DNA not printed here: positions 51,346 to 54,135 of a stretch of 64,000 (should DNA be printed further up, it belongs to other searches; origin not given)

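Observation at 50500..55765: Unusual operon: CbiM/NikM - PDGLE protein - 829-aa unknown - Memo-like::CapA fusion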

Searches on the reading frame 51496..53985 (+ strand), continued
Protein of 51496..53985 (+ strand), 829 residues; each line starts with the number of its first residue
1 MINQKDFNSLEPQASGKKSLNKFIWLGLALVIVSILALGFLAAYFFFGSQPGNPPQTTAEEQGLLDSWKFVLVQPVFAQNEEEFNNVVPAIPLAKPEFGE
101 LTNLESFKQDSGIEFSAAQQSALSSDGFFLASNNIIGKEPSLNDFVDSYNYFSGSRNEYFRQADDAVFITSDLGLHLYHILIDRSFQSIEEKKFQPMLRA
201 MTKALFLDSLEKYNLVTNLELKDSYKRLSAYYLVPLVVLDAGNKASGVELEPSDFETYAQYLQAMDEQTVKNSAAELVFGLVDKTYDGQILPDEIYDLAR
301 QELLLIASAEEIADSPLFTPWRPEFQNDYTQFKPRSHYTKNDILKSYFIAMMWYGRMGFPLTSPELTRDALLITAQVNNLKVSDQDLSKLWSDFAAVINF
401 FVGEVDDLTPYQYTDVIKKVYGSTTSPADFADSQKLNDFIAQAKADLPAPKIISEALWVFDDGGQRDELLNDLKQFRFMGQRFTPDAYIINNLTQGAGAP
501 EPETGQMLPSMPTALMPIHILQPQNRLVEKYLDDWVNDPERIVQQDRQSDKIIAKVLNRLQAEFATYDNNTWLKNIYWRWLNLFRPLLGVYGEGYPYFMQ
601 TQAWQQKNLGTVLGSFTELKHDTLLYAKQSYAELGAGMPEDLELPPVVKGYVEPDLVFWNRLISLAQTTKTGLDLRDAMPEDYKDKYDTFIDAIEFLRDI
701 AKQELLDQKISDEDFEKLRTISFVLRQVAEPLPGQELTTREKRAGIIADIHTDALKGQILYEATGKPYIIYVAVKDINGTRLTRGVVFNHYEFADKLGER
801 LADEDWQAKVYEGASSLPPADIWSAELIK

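Call 89: find_encoding_contigs(protein=P0221, flank=5000, max_places=1)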
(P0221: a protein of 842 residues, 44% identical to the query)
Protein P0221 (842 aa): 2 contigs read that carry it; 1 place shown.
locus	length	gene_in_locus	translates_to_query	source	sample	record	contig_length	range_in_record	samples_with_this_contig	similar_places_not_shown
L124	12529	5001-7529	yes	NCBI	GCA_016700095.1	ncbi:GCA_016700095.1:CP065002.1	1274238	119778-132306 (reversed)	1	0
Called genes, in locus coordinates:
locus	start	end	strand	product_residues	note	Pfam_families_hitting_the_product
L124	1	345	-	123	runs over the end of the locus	PF13646:HEAT_2 (weak)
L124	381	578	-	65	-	PF12844:HTH_19 (weak), PF01381:HTH_3, PF13443:HTH_26 (weak)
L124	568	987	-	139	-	PF09946:DUF2178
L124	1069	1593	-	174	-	PF08922:DUF1905, PF13376:OmdA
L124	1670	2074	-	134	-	-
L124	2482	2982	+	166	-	PF08433:KTI12, PF13207:AAA_17 (weak), PF13238:AAA_18, PF13671:AAA_33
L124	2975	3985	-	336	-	PF01170:UPF0020, PF05175:MTS (weak), PF01555:N6_N4_Mtase (faint), PF13847:Methyltransf_31, PF08241:Methyltransf_11, PF13649:Methyltransf_25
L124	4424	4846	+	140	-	PF00293:NUDIX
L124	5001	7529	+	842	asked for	PF11369:DUF3160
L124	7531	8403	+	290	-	PF01875:Memo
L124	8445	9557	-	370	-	PF03979:Sigma70_r1_1 (weak), PF00140:Sigma70_r1_2, PF04542:Sigma70_r2, PF04539:Sigma70_r3, PF04545:Sigma70_r4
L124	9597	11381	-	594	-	PF01807:Zn_ribbon_DnaG, PF08275:DNAG_N, PF01751:Toprim, PF13155:Toprim_2, PF13662:Toprim_4, PF10410:DnaB_bind (weak)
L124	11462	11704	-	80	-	-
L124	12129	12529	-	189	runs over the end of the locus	PF01928:CYTH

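Call 90: find_encoding_contigs(protein=P0238, flank=5000, max_places=1)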
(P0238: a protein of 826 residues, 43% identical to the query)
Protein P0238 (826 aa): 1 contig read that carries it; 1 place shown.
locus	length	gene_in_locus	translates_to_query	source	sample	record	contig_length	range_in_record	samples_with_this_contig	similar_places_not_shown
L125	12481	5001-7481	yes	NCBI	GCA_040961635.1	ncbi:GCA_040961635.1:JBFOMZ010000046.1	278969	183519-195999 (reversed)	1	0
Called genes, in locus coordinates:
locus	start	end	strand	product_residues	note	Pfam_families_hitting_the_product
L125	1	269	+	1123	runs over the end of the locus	PF04563:RNA_pol_Rpb2_1, PF04561:RNA_pol_Rpb2_2, PF04565:RNA_pol_Rpb2_3, PF10385:RNA_pol_Rpb2_45, PF00562:RNA_pol_Rpb2_6, PF04560:RNA_pol_Rpb2_7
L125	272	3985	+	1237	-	PF04997:RNA_pol_Rpb1_1, PF05000:RNA_pol_Rpb1_4 (faint), PF00623:RNA_pol_Rpb1_2, PF04983:RNA_pol_Rpb1_3, PF04998:RNA_pol_Rpb1_5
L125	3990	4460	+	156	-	PF00164:Ribosom_S12_S23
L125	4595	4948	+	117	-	PF00177:Ribosomal_S7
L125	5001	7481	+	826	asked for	PF11369:DUF3160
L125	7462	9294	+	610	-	PF01875:Memo, PF09587:PGA_cap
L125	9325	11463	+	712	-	PF00009:GTP_EFTU, PF22042:EF-G_D2, PF03144:GTP_EFTU_D2, PF14492:EFG_III, PF03764:EFG_IV, PF00679:EFG_C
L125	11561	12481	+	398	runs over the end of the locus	PF00009:GTP_EFTU, PF03144:GTP_EFTU_D2, PF03143:GTP_EFTU_D3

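Call 103: search_protein_representatives(protein=window:51496-53985:+)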
Query: 829 residues. Proteins with E-value up to 0.001 (for the whole library): 3943; up to 1e-10: 2654; up to 1e-30: 1090. The best 150 are listed.
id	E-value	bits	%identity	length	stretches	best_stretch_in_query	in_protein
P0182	3.7e-289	978.1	56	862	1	4-829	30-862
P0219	2.2e-223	760.5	64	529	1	295-829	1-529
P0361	1.6e-172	592.3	42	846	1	15-817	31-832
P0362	2.2e-154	532.3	43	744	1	99-828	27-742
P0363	2.9e-150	518.7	41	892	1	6-827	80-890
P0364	9.0e-146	503.8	40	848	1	9-829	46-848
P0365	4.1e-144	498.4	40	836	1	98-828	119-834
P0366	4.5e-129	448.6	41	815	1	89-825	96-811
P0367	9.4e-128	444.2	39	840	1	77-820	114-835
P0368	1.1e-127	444.1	60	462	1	68-425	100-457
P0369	3.2e-127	442.5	42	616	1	181-829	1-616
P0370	4.7e-127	441.9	40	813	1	115-814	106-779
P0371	3.1e-125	435.9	37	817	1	24-823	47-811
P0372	5.3e-124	431.8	39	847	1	20-827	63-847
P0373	7.4e-121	421.4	37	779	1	72-824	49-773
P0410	1.8e-82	294.5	35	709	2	292-814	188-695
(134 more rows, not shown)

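Call 104: find_encoding_contigs(protein=P0410, flank=6000, max_places=6)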
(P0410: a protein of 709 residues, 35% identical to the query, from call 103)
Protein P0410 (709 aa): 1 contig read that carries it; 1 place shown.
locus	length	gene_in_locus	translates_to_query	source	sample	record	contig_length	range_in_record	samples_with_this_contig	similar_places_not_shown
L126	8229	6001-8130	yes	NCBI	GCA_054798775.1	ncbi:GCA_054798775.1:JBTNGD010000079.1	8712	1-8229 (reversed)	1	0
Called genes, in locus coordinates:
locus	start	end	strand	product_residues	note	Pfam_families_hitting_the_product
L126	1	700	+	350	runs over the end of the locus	PF26356:Pelota_N, PF03464:eRF1_2, PF03465:eRF1_3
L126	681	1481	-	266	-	-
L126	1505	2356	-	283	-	PF26154:DUF8042 (faint)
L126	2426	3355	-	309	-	PF01916:DS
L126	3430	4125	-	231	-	PF01694:Rhomboid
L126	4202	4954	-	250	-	PF01408:GFO_IDH_MocA (weak), PF03447:NAD_binding_3, PF03807:F420_oxidored (faint), PF01958:Asp_DH_C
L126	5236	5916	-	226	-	PF00149:Metallophos, PF12850:Metallophos_2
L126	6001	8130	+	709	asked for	PF11369:DUF3160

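Call 112: search_protein_families(library=ncbifam, proteins=[L108:8466-9371:+], max_evalue=0.01)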
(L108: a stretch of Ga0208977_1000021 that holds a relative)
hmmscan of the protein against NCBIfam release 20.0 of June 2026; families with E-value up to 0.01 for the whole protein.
L108:8466-9371:+ (302 aa): 2 families
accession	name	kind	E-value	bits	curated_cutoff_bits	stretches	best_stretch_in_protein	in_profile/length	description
TIGR04336.1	AmmeMemoSam_B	hypoth_equivalog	1.2e-33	116.6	26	1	55-276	25-259/270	AmmeMemoRadiSam system protein B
NF001987.0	PRK00782.1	equivalog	4.2e-25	88.5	295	1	50-275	22-253/267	MEMO1 family protein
